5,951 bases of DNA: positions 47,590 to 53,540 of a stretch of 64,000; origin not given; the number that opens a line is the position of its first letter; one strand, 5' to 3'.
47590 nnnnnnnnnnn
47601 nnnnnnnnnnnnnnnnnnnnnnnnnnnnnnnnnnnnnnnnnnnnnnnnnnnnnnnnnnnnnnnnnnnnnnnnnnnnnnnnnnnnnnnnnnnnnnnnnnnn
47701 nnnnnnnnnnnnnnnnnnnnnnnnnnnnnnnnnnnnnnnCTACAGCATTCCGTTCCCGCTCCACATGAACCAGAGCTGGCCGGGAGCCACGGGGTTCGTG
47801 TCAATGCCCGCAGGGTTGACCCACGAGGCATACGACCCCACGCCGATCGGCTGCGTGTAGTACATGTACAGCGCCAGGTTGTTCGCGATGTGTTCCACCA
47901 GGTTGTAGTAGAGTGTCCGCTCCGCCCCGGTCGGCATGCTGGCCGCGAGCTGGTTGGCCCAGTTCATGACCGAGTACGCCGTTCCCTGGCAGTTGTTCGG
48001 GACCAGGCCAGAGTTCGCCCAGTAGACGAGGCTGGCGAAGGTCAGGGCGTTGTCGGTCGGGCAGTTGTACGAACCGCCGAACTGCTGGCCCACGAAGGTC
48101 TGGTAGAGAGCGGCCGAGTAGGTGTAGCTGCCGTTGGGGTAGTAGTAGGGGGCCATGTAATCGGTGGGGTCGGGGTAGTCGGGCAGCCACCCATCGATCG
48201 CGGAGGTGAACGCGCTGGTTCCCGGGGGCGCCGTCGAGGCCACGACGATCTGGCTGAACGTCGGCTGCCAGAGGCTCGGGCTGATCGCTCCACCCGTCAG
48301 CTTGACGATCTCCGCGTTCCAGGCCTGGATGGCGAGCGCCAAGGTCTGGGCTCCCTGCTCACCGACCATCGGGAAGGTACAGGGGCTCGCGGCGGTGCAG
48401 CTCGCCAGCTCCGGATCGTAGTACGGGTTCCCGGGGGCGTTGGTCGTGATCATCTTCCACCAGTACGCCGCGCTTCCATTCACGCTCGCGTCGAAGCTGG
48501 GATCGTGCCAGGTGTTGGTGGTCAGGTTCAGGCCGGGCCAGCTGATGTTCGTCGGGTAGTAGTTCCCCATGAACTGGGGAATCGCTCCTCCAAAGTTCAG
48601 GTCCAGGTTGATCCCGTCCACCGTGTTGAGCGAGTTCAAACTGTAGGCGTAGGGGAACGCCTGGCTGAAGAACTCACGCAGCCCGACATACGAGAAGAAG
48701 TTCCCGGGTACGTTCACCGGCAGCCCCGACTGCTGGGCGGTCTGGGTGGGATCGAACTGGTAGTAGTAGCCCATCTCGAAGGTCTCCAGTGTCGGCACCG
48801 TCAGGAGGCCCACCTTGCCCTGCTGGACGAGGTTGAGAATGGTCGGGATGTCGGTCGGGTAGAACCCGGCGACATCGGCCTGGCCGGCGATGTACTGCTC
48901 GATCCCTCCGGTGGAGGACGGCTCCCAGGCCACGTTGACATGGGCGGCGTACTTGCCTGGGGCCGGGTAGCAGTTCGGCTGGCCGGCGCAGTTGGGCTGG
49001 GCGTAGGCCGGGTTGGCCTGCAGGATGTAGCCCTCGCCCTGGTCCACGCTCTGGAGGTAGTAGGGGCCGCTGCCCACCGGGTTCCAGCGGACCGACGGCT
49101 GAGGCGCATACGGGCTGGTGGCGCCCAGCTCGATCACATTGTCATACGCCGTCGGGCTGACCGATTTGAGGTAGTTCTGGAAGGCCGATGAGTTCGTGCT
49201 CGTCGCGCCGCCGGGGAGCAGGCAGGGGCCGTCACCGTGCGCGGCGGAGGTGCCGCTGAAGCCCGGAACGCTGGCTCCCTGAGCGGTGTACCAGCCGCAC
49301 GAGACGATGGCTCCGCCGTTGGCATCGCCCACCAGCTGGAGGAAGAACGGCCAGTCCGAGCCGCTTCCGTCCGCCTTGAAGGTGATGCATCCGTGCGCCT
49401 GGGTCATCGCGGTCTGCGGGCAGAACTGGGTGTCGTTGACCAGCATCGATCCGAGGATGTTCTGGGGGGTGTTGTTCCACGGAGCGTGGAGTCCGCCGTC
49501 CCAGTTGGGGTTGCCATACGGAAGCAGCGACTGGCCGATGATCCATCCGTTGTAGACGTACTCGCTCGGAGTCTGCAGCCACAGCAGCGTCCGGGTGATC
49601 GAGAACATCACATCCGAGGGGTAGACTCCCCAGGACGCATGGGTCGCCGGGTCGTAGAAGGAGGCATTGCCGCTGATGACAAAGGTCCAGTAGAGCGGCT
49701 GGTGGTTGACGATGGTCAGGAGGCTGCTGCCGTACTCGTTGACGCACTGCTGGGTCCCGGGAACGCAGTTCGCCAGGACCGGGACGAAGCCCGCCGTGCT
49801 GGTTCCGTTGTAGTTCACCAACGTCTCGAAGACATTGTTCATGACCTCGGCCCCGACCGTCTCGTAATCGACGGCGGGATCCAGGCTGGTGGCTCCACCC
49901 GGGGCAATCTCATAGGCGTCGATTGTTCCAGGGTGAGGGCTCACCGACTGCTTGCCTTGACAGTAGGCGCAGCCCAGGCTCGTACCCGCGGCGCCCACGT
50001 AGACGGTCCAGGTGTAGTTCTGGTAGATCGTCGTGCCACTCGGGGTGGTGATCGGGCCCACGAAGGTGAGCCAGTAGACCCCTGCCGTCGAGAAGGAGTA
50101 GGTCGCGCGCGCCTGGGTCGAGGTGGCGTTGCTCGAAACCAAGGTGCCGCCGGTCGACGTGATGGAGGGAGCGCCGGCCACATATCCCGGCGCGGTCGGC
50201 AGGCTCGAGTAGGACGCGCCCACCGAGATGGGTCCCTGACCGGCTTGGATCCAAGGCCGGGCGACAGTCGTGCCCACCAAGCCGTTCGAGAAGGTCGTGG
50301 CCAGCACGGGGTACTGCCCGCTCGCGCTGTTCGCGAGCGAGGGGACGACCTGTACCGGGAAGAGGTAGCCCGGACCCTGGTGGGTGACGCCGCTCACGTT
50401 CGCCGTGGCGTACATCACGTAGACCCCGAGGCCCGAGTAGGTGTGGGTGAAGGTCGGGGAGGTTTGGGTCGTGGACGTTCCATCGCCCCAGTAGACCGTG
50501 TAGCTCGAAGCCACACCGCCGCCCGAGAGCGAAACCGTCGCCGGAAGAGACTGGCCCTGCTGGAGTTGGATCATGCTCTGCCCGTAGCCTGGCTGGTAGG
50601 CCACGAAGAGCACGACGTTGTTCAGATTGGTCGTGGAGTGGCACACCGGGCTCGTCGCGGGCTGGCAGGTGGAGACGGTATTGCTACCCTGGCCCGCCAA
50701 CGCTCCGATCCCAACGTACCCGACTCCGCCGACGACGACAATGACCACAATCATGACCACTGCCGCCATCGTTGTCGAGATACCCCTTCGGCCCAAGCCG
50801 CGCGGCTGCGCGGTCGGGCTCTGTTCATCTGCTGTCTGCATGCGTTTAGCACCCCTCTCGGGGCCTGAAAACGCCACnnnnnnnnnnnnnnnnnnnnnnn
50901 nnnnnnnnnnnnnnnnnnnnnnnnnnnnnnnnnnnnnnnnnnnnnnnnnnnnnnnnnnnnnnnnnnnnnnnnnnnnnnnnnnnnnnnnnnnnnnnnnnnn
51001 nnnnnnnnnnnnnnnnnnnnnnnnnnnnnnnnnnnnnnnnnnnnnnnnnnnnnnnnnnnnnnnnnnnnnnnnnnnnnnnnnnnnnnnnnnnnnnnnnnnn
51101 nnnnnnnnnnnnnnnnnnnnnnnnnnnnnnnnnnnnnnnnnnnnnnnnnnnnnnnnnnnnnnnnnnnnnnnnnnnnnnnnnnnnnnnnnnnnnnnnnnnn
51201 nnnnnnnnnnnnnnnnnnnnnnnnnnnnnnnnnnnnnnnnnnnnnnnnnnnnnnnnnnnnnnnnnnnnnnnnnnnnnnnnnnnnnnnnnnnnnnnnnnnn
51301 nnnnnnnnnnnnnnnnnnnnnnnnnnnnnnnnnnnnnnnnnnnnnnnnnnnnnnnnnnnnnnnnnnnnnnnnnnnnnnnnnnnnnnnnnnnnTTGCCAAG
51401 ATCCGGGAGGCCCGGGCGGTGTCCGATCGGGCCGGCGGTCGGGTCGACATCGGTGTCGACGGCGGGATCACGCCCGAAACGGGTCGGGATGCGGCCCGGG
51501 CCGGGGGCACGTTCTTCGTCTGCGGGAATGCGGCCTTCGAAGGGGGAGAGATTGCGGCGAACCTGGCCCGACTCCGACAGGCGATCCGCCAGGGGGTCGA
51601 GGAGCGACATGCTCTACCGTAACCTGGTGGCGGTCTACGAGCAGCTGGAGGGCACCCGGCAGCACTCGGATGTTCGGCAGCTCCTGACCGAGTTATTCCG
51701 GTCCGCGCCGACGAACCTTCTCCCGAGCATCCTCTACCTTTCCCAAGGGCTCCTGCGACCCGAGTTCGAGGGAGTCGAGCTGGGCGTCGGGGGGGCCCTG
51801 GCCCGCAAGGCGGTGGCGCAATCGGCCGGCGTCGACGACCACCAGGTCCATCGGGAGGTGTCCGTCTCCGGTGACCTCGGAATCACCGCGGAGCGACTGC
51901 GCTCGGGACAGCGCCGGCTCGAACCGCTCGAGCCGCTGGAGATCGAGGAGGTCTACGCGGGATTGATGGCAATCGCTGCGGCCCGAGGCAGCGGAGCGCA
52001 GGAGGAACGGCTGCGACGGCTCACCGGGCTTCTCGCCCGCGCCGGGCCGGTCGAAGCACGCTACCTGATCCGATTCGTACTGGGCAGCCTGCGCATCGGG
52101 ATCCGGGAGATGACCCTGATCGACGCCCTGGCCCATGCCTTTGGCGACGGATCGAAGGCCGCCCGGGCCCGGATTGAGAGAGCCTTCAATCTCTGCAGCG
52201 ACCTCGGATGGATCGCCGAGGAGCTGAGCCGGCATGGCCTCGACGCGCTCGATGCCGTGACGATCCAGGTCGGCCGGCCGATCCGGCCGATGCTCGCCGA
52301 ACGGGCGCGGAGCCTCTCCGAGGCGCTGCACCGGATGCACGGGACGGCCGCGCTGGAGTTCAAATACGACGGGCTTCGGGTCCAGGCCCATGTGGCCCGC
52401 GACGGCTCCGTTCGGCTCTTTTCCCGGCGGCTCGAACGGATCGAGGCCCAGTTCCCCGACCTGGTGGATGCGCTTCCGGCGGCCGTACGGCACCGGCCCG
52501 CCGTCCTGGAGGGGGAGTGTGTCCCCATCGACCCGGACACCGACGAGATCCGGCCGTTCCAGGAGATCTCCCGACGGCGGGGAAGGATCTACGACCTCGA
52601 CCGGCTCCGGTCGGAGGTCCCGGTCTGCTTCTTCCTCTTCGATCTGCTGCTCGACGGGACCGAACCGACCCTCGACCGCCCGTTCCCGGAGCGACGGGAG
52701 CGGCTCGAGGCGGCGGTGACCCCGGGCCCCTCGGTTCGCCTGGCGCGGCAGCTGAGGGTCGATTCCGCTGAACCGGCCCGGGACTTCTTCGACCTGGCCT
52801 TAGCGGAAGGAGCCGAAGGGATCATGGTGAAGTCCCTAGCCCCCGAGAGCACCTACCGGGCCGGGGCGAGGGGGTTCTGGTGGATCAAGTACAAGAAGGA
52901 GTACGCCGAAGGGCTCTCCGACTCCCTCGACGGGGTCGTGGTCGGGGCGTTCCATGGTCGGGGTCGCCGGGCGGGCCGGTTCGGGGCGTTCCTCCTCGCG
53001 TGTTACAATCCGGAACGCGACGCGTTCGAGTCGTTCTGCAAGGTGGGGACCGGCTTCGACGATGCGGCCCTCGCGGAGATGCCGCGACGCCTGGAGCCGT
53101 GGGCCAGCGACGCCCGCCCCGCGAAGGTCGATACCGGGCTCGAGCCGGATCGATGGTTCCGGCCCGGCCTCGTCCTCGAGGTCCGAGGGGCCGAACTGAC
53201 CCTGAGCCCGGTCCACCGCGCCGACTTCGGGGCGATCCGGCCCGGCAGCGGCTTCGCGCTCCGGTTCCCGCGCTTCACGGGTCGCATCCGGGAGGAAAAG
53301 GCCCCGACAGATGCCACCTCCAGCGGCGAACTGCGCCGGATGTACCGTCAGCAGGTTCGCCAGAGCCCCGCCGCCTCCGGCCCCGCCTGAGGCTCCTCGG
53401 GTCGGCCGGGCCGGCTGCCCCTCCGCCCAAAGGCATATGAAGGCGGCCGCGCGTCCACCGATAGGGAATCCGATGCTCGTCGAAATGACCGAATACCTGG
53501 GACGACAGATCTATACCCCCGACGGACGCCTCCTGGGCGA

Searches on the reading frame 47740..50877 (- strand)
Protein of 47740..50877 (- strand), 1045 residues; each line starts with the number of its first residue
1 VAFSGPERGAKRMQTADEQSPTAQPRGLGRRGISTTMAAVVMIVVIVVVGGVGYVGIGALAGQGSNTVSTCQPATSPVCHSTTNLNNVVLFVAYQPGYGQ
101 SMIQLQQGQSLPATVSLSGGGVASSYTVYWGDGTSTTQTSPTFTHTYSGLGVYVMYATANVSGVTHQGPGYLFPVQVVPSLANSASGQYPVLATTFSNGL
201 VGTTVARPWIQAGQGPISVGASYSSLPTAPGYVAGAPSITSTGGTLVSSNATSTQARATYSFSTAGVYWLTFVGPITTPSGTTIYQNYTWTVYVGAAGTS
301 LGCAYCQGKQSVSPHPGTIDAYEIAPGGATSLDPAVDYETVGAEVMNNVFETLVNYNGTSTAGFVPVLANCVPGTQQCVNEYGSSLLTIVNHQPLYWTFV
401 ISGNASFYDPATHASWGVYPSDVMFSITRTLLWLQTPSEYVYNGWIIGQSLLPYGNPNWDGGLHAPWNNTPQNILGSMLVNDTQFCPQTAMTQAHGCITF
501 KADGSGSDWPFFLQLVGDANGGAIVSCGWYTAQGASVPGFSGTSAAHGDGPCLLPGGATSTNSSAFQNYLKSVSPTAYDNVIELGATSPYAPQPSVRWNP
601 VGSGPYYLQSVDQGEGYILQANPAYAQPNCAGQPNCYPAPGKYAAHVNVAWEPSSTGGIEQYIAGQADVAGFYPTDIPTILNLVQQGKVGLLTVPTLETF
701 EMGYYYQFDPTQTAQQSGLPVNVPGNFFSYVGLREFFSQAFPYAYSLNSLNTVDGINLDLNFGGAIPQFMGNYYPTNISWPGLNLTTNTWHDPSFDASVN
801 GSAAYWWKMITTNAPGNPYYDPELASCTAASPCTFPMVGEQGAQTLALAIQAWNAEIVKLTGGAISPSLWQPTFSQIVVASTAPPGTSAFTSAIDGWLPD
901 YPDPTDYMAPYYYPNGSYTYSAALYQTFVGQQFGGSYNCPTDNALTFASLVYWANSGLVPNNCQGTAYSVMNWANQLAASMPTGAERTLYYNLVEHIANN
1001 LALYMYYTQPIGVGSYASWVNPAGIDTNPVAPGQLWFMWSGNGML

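Call 75: search_protein_families(library=pfam, proteins=[window:47740-50877:-], max_evalue=0.0001)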
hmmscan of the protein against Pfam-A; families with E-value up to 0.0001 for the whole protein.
window:47740-50877:- (1045 aa): 1 family
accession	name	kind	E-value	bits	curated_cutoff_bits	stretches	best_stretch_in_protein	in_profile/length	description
PF00496.27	SBP_bac_5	-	1.8e-07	31.1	32.4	1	591-709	106-207/368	Bacterial extracellular solute-binding proteins, family 5 Middle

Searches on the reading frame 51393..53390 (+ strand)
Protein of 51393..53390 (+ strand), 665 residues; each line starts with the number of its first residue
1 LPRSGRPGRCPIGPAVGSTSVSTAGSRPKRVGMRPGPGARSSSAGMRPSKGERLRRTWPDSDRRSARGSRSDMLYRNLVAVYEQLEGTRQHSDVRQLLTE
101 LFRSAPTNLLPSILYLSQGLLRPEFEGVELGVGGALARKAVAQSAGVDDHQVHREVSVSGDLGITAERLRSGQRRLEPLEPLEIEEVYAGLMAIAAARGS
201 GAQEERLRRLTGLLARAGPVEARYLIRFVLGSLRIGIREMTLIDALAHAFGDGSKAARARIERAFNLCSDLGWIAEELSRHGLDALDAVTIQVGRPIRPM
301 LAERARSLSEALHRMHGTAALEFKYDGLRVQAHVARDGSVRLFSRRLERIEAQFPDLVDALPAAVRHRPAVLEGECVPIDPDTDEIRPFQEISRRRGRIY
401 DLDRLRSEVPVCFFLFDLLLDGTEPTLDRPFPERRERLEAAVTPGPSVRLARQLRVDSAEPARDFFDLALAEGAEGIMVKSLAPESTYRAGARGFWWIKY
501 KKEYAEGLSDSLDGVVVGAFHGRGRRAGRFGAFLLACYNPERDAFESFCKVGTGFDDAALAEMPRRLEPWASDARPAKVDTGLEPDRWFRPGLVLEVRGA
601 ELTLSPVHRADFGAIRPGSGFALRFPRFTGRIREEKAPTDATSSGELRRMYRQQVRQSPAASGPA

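Call 75: search_protein_families(library=pfam, proteins=[window:51393-53390:+], max_evalue=0.0001)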
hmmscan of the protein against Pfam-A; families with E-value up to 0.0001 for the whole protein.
window:51393-53390:+ (665 aa): 3 families
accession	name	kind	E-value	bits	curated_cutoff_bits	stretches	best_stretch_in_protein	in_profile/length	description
PF01068.26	DNA_ligase_A_M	-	8.6e-50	169.7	26.2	1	299-501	1-204/204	ATP dependent DNA ligase domain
PF04675.19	DNA_ligase_A_N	-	8.9e-38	130.6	24.6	1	75-247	2-174/174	DNA ligase N terminus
PF04679.21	DNA_ligase_A_C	-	9.5e-23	80.9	27.5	1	526-636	1-94/94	ATP dependent DNA ligase C terminal region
